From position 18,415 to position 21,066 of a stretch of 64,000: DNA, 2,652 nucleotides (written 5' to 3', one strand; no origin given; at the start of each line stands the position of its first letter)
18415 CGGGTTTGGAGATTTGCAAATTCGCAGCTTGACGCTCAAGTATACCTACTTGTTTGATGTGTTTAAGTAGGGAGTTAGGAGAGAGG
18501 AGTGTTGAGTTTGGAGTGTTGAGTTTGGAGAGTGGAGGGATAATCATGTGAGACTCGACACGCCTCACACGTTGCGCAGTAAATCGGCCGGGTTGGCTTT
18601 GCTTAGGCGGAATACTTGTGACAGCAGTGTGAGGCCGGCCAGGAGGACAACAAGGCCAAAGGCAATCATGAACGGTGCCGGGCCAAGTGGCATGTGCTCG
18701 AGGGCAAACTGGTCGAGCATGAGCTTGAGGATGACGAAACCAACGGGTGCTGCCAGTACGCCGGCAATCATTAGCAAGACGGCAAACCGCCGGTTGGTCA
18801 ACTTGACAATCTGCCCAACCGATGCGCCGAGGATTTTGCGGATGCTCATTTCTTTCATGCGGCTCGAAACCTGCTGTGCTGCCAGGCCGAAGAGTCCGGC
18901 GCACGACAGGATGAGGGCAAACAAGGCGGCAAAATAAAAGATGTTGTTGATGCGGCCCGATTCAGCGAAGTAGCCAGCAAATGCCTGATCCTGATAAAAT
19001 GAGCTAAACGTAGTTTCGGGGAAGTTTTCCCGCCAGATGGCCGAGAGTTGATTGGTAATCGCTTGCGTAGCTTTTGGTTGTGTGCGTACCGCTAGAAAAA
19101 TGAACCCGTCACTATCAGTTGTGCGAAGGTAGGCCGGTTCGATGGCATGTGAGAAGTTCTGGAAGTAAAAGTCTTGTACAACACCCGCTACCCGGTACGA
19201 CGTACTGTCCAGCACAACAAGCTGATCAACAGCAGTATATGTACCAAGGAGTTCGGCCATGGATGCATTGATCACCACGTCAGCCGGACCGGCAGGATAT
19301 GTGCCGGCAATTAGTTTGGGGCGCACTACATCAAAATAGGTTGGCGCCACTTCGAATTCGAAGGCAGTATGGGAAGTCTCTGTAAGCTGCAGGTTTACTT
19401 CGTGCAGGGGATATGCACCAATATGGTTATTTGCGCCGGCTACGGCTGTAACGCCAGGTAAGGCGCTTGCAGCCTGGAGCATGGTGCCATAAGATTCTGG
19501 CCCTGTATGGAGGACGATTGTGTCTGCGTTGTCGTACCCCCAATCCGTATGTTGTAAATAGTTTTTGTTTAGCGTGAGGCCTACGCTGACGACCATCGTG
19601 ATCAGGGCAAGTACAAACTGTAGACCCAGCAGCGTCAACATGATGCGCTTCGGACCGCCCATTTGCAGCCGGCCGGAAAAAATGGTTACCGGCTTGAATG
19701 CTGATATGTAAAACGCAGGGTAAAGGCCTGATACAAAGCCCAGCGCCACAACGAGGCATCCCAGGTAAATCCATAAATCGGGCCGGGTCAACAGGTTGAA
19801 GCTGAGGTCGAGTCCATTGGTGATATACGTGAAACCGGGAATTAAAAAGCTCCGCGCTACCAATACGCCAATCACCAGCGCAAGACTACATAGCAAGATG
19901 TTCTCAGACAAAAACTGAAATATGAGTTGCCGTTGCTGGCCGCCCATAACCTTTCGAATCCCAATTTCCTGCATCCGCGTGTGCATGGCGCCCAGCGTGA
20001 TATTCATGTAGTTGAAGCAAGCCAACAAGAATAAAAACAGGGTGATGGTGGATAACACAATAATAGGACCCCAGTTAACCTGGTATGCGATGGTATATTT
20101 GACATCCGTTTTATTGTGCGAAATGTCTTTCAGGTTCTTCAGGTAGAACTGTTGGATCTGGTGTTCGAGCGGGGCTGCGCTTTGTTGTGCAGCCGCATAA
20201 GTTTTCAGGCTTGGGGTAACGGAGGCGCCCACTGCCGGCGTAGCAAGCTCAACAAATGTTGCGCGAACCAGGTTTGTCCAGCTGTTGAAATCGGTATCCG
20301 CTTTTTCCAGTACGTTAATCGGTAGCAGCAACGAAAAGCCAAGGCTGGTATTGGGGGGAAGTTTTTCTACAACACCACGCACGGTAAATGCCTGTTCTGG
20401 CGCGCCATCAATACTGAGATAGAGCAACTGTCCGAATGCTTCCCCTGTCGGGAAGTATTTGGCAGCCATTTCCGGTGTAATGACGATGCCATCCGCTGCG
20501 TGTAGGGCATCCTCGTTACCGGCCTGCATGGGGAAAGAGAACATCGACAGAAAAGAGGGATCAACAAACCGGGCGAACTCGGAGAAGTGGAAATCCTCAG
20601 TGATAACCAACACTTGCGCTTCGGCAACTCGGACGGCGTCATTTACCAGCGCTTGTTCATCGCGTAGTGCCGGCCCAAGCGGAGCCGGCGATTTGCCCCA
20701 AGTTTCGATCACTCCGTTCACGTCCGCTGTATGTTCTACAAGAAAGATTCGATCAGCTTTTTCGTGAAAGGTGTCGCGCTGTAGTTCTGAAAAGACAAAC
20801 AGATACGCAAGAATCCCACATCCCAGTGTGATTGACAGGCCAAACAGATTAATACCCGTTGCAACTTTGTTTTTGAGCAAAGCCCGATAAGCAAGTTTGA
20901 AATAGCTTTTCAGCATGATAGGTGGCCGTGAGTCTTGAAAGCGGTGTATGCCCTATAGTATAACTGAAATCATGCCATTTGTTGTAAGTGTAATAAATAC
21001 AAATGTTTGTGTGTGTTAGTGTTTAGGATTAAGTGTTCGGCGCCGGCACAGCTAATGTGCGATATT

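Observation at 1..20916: ECF43-like sigma plus Ser/Thr-kinase/TPR sensor embedded in an expanded set of duplicated-FtsX (MacB-type) permeases: candidate phospho-sigma-controlled envelope efflux island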

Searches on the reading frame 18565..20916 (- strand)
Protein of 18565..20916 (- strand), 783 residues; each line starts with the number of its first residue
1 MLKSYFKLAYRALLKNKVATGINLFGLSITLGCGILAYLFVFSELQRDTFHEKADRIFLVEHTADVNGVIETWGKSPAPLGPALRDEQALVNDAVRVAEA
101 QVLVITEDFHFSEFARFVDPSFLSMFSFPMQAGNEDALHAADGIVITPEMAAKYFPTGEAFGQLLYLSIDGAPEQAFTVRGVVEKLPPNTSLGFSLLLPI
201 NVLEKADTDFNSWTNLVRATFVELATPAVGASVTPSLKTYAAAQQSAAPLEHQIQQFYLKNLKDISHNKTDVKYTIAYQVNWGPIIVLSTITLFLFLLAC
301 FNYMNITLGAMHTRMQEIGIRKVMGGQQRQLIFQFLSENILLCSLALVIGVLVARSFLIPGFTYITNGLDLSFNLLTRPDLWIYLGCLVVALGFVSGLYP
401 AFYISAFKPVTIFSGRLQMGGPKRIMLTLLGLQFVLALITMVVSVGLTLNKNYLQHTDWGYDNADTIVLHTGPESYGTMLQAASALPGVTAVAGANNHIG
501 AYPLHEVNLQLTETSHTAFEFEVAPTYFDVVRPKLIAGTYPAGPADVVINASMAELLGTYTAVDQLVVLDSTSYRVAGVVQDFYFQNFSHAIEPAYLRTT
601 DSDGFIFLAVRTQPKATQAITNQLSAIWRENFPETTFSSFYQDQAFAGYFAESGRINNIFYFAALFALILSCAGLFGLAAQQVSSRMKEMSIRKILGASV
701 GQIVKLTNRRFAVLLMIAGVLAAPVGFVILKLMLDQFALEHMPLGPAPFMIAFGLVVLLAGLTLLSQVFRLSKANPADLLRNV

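Call 4: search_protein_families(library=pfam, proteins=[window:18565-20916:-])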
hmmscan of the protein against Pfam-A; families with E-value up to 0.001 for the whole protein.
window:18565-20916:- (783 aa): 2 families
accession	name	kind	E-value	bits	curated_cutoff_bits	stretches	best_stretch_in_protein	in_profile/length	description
PF12704.14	MacB_PCD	-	2e-26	94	27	2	20-231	1-198/207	MacB-like periplasmic core domain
PF02687.27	FtsX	-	1.3e-24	87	25.5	2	662-776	2-120/120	FtsX-like permease C-terminal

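Call 7: search_protein_families(library=ncbifam, proteins=[window:18565-20916:-], max_evalue=0.00001)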
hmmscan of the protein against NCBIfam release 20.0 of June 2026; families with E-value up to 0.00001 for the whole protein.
window:18565-20916:- (783 aa): 3 families
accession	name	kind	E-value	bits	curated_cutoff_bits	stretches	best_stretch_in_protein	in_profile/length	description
TIGR03434.1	ADOP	subfamily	2.7e-53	181.2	622.3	1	239-782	226-802/803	ADOP family duplicated permease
NF038008.1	ABC_perm_DarB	equivalog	3.8e-32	111.1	700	2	22-469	14-455/777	darobactin export ABC transporter permease subunit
NF007826.0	PRK10535.1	equivalog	2.8e-06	25.9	966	1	288-411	525-643/648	macrolide ABC transporter ATP-binding protein/permease MacB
